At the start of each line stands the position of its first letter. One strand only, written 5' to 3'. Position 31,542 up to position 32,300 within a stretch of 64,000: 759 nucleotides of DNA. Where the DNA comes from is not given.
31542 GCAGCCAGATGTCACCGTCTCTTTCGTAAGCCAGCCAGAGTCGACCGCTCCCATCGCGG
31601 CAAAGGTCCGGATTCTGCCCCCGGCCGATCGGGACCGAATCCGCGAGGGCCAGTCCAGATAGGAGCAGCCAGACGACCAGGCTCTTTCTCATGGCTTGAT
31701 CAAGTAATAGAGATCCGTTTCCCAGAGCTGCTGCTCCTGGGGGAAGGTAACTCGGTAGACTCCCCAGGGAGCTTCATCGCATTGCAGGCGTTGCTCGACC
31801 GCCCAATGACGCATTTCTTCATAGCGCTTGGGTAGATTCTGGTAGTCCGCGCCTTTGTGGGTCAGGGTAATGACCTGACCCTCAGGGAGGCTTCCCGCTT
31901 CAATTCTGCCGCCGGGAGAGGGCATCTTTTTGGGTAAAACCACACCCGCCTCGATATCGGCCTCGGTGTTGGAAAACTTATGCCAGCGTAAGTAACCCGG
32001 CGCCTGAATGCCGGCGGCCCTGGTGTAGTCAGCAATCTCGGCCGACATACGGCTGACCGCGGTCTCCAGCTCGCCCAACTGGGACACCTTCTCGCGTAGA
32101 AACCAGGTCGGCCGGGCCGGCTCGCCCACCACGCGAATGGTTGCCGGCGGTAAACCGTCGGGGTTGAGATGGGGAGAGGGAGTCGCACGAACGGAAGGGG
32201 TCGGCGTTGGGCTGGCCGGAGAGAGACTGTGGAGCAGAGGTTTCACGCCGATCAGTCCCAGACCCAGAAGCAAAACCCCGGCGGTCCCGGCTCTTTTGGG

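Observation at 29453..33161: Operon of a Ser/Thr kinase fused to a GyrI-like domain, a BNR/Asp-box beta-propeller and an outer-membrane beta-barrel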

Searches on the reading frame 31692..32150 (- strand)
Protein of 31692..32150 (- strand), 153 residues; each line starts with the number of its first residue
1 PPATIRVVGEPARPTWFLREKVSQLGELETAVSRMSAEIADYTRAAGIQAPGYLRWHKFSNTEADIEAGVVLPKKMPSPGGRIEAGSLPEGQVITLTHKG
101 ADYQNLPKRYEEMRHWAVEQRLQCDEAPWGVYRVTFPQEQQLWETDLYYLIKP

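Call 27: search_solved_structures(query=A1, max_evalue=1, show_alignments=2)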
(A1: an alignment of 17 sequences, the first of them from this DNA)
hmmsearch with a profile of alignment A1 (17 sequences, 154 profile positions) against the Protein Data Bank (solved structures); distinct sequences matched with E-value up to 1: 12.
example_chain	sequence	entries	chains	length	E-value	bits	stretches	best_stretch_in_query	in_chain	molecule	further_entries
9rtm_A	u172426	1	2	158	3.2e-10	43.3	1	10-151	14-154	AraC effector-binding domain-containing protein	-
6wl5_A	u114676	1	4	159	1.3e-08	38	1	54-153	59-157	EcmrR transcriptional regulator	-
6xl5_G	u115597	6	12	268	3.7e-08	36.6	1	54-153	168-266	MerR family transcriptional regulator EcmrR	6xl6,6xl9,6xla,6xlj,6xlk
9rtl_A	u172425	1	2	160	8.9e-07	32.1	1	36-148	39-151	AraC effector-binding domain-containing protein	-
3e0h_A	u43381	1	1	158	1.3e-06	31.6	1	35-148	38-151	uncharacterized protein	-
5kax_A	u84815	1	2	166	1.5e-06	31.4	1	47-148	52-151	CTR107 protein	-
7zhd_A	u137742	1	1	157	2.1e-06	30.9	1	45-153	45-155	Transcription activator effector binding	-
7zhe_A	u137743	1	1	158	2.1e-06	30.9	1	45-153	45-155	Transcription activator effector binding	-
2kcu_A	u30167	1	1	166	2.2e-06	30.8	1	48-148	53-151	protein CtR107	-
9gdj_A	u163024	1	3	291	0.39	13.8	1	84-121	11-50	Methyltransferase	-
7r3w_A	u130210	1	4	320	0.59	13.2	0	86-123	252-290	Putative bacterial regulatory helix-turn-helix protein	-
8qwd_A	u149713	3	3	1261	0.63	13.1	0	9-70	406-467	ReChb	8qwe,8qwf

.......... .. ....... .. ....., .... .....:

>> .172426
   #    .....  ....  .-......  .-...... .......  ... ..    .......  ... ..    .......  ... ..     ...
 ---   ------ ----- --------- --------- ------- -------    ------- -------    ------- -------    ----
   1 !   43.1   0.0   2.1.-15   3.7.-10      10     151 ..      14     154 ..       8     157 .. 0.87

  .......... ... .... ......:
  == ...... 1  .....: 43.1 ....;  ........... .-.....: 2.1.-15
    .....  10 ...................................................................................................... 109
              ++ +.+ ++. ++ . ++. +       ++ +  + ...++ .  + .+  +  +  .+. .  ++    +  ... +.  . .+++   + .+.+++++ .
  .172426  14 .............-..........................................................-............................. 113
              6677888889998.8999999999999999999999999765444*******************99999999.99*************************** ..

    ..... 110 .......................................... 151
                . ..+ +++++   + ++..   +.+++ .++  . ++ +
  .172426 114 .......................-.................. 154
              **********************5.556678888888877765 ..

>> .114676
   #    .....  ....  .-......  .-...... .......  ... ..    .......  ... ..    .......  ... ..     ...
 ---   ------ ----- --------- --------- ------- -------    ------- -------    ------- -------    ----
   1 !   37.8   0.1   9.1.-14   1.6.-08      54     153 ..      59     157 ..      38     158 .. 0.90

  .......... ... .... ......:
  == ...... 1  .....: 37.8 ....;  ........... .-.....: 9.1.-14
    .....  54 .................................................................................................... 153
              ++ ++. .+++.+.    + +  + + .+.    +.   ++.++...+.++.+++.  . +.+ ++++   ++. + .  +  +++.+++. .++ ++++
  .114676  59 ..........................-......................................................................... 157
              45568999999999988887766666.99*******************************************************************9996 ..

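Call 28: search_protein_families(library=pfam, alignment_id=A1, max_evalue=0.01)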
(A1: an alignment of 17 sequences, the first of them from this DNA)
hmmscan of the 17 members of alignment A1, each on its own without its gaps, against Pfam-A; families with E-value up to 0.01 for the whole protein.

A. member 1, seq(153 aa): 1 family
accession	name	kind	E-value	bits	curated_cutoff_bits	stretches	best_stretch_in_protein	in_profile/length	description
PF06445.20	GyrI-like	-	5.1e-05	24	26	1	5-148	3-151/155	GyrI-like small molecule binding domain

B. families by the number of members that match (of 17 scanned): 2 families
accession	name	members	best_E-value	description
PF06445.20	GyrI-like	16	1.6e-12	GyrI-like small molecule binding domain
PF20603.3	Bact_hydrolase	1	0.0043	Bacterial hydrolase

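Call 33: predict_structure(alignment_id=A1)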
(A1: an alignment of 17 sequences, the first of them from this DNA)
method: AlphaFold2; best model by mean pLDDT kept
length: 153 residues; sequences in the alignment: 17
mean_pLDDT: 92.0   pTM: 0.84
mean pLDDT of the five models: 92.0, 90.7, 90.5, 88.0, 86.5
residues with pLDDT >= 90: 117; 70-90: 33; 50-70: 2; < 50: 1
segments of 3 or more residues with pLDDT < 50: none
pLDDT, mean of each block of 10 residues (from residue 1): 84 97 90 94 92 92 93 95 96 94 85 95 94 86 93 91
secondary structure, 60 per line:
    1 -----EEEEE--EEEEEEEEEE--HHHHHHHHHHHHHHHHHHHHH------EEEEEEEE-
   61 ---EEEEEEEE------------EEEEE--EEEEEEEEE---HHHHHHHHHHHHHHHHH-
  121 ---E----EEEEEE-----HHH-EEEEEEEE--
elements in order: E6-10 E13-22 H25-45 E52-59 E64-71 E84-88 E91-99 H103-119 E129-134 E144-151

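Call 38: fold_search(model_id=the predicted structure, library=pdb)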
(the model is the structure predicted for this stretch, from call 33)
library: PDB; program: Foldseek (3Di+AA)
matches with E <= 10: 487; with E <= 0.001: 51
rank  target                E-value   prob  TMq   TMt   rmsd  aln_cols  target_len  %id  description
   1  3e0h                  7.1e-11  1.00  0.84  0.84   2.2       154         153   14  Crystal structure of an uncharacterized protein from Chlorobium tepidum. NorthEast Structural Genomics target CtR107. (released 2008-09-30)
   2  9rtm_B                1.2e-10  1.00  0.81  0.80   2.4       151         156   16  X-ray structure of the rhodamine-binding protein tag (Rho-tag) bound to a tetramethylrhodamine ligand (released 2025-07-30)
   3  9rtm_A                1.6e-10  1.00  0.83  0.83   2.3       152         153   16  X-ray structure of the rhodamine-binding protein tag (Rho-tag) bound to a tetramethylrhodamine ligand (released 2025-07-30)
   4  9rtl_B                3.0e-10  1.00  0.84  0.83   2.2       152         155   14  X-ray structure of the CTR107-N138A mutant bound to a tetramethylrhodamine ligand (released 2025-07-30)
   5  5kax_B                3.2e-10  1.00  0.83  0.81   2.2       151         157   14  The structure of CTR107 protein bound to RHODAMINE 6G (released 2016-08-24)
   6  9rtl_A                7.0e-10  1.00  0.83  0.83   2.2       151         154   14  X-ray structure of the CTR107-N138A mutant bound to a tetramethylrhodamine ligand (released 2025-07-30)
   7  5kax_A                8.8e-10  1.00  0.83  0.81   2.2       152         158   14  The structure of CTR107 protein bound to RHODAMINE 6G (released 2016-08-24)
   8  7r3w_B                3.5e-08  1.00  0.77  0.44   3.5       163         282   12  Crystal structure of the albicidin resistance protein STM3175 from Salmonella typhimurium (released 2022-09-28)
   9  7r3w_A                3.7e-08  1.00  0.79  0.45   3.2       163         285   12  Crystal structure of the albicidin resistance protein STM3175 from Salmonella typhimurium (released 2022-09-28)
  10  6xl5_G                6.1e-08  1.00  0.77  0.47   3.1       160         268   16  Cryo-EM structure of EcmrR-RNAP-promoter open complex (EcmrR-RPo) (released 2021-04-07)
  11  7r3w_D                1.0e-07  1.00  0.76  0.43   3.1       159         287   12  Crystal structure of the albicidin resistance protein STM3175 from Salmonella typhimurium (released 2022-09-28)
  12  6wl5_A                5.1e-07  1.00  0.77  0.75   3.0       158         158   16  Crystal structure of EcmrR C-terminal domain (released 2021-04-07)
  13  7zhd                  6.0e-07  1.00  0.71  0.73   4.0       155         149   15  Crystal structure of CtaZ in complex with Closthioamide (released 2022-11-09)
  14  7zhe                  8.4e-07  1.00  0.74  0.75   3.3       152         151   15  Crystal structure of CtaZ from Ruminiclostridium cellulolyticum (released 2022-11-09)
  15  2kcu_MODEL_1_A        1.6e-06  1.00  0.76  0.71   3.0       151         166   15  NMR solution structure of an uncharacterized protein from Chlorobium tepidum. Northeast Structural Genomics ta (released 2009-01-20)
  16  1jyh                  1.8e-06  1.00  0.79  0.79   2.7       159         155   11  Crystal Structure of the Escherichia coli SbmC protein (AKA Gyrase Inhibitory Protein GyrI, AKA YeeB) (released 2002-04-10)
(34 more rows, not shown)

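Call 40: search_protein_representatives(alignment_id=A1)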
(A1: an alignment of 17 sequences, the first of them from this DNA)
Query: 17 sequences, 154 profile positions. Proteins with E-value up to 0.001 (for the whole library): 4066; up to 1e-10: 761; up to 1e-30: 4. The best 150 are listed.
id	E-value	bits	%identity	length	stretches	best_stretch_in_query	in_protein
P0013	1.2e-67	242.8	-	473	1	2-153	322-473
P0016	1.2e-65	236.4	-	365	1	1-154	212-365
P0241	1.1e-44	168.2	-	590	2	38-153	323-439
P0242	8.6e-36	139.4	-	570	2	4-153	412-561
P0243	7.0e-30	120.2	-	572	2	36-153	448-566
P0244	5.4e-25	104.3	-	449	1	30-152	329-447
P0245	1.3e-24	103.0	-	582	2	4-152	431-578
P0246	4.7e-24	101.3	-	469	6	61-131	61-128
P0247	8.6e-24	100.4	-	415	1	4-153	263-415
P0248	2.0e-23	99.2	-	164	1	7-152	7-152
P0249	3.8e-23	98.3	-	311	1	4-152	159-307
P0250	2.3e-22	95.8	-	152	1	6-152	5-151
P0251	2.5e-22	95.6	-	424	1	3-152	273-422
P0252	2.7e-22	95.5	-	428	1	4-153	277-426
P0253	4.0e-22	95.0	-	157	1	20-153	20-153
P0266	5.5e-21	91.3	-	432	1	7-153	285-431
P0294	7.0e-19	84.4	-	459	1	2-153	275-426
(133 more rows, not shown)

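Call 41: search_protein_families(library=pfam, proteins=[P0241, P0242, P0243, P0244, P0245, P0247, P0251, P0266, P0294, P0249], max_evalue=0.001)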
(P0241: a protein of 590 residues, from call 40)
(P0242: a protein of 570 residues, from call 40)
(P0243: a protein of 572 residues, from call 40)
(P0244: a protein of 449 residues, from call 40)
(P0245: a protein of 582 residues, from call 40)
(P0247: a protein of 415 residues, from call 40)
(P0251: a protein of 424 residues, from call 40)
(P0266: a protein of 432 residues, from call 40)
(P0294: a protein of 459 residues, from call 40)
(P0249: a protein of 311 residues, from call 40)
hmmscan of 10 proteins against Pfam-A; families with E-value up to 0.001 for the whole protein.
P0241 (590 aa): 2 families
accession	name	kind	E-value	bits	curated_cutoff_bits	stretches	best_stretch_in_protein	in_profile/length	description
PF06445.20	GyrI-like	-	2.8e-35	122.3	26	2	342-439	53-155/155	GyrI-like small molecule binding domain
PF14526.11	Cass2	-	3.9e-10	40.6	27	1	334-416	45-133/150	Integron-associated effector binding protein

P0242 (570 aa): 1 family
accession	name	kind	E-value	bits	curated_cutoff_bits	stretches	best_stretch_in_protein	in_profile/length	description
PF06445.20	GyrI-like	-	1.1e-31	110.6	26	2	413-560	3-154/155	GyrI-like small molecule binding domain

P0243 (572 aa): 2 families
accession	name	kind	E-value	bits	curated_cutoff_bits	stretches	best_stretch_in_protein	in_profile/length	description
PF06445.20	GyrI-like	-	1.9e-29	103.3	26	2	267-415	3-155/155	GyrI-like small molecule binding domain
PF14526.11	Cass2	-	1.1e-06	29.3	27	0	330-400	68-135/150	Integron-associated effector binding protein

P0244 (449 aa): 6 families
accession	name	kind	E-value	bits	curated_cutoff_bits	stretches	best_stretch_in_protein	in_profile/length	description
PF00069.31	Pkinase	-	4.4e-34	118.5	31.7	1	13-208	1-200/263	Protein kinase domain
PF07714.23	PK_Tyr_Ser-Thr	-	3.4e-16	59.8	23.1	1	15-200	3-199/258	Protein tyrosine and serine/threonine kinase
PF03109.22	ABC1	-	1.9e-07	30.9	22.9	1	58-166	119-224/244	ABC1 atypical kinase-like domain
PF01636.29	APH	-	3.9e-06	27.3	23.2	0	116-157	155-198/239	Phosphotransferase enzyme family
PF06445.20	GyrI-like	-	2.6e-05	25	26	1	356-445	62-152/155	GyrI-like small molecule binding domain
PF17667.7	Pkinase_fungal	-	0.00066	18.9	24.1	0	118-199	298-384/387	Fungal protein kinase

P0245 (582 aa): 1 family
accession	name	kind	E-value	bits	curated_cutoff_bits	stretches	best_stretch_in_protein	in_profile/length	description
PF06445.20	GyrI-like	-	1.2e-23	84.6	26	2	431-578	2-154/155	GyrI-like small molecule binding domain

P0247 (415 aa): 1 family
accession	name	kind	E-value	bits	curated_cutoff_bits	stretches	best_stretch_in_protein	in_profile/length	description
PF06445.20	GyrI-like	-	4.2e-15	56.8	26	1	263-415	2-155/155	GyrI-like small molecule binding domain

P0251 (424 aa): 1 family
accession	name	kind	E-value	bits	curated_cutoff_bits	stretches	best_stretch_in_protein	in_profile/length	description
PF06445.20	GyrI-like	-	6.2e-14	53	26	1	275-422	3-154/155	GyrI-like small molecule binding domain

P0266 (432 aa): 2 families
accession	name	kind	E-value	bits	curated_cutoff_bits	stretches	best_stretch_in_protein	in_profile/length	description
PF06445.20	GyrI-like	-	4.8e-18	66.3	26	1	282-431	2-155/155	GyrI-like small molecule binding domain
PF14526.11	Cass2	-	0.0002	22.1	27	1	286-413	3-138/150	Integron-associated effector binding protein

P0294 (459 aa): 1 family
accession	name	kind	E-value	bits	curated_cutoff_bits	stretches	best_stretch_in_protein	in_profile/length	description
PF06445.20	GyrI-like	-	2.2e-14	54.5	26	1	278-426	3-155/155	GyrI-like small molecule binding domain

P0249 (311 aa): 3 families
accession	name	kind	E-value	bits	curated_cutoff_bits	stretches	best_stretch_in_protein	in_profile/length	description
PF12833.13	HTH_18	-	2.2e-23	82.8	33.6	1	28-107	1-80/80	Helix-turn-helix domain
PF00165.29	HTH_AraC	-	2.7e-12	46.9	26.6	2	68-106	5-42/42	Bacterial regulatory helix-turn-helix proteins, AraC family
PF06445.20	GyrI-like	-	3e-11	44.2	26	1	159-307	2-154/155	GyrI-like small molecule binding domain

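Call 65: find_related_loci(query=A1, collection=metagenome_contigs, flank=6000)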
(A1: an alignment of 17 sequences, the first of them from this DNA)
Query A1 (153 aa) in metagenome_contigs; peptide patterns used: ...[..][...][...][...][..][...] (x = any residue, [..] = any of these).
249 stretches matched a pattern; 13 encode a relative of the query (tblastn E <= 1e-3); 13 distinct loci.
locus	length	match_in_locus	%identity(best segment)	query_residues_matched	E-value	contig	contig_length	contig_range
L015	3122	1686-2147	51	1-153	2e-48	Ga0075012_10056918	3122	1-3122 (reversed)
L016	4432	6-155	58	106-153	2e-12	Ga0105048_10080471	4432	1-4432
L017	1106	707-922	34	81-153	5e-8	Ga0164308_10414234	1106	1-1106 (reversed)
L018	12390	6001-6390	28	22-152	6e-8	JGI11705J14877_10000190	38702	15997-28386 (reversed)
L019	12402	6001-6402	24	23-152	9e-8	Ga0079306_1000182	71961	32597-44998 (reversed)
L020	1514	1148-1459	30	46-152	2e-7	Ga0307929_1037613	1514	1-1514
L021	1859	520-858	28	38-152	5e-7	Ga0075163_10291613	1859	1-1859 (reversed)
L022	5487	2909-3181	31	57-152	2e-6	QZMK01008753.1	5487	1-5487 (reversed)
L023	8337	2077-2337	32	58-149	7e-6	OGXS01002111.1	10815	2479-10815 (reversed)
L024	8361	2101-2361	32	58-149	7e-6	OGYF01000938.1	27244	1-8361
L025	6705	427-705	26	59-149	1e-5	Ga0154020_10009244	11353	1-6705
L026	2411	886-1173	26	59-152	2e-5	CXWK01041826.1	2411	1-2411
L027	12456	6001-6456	24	2-152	4e-5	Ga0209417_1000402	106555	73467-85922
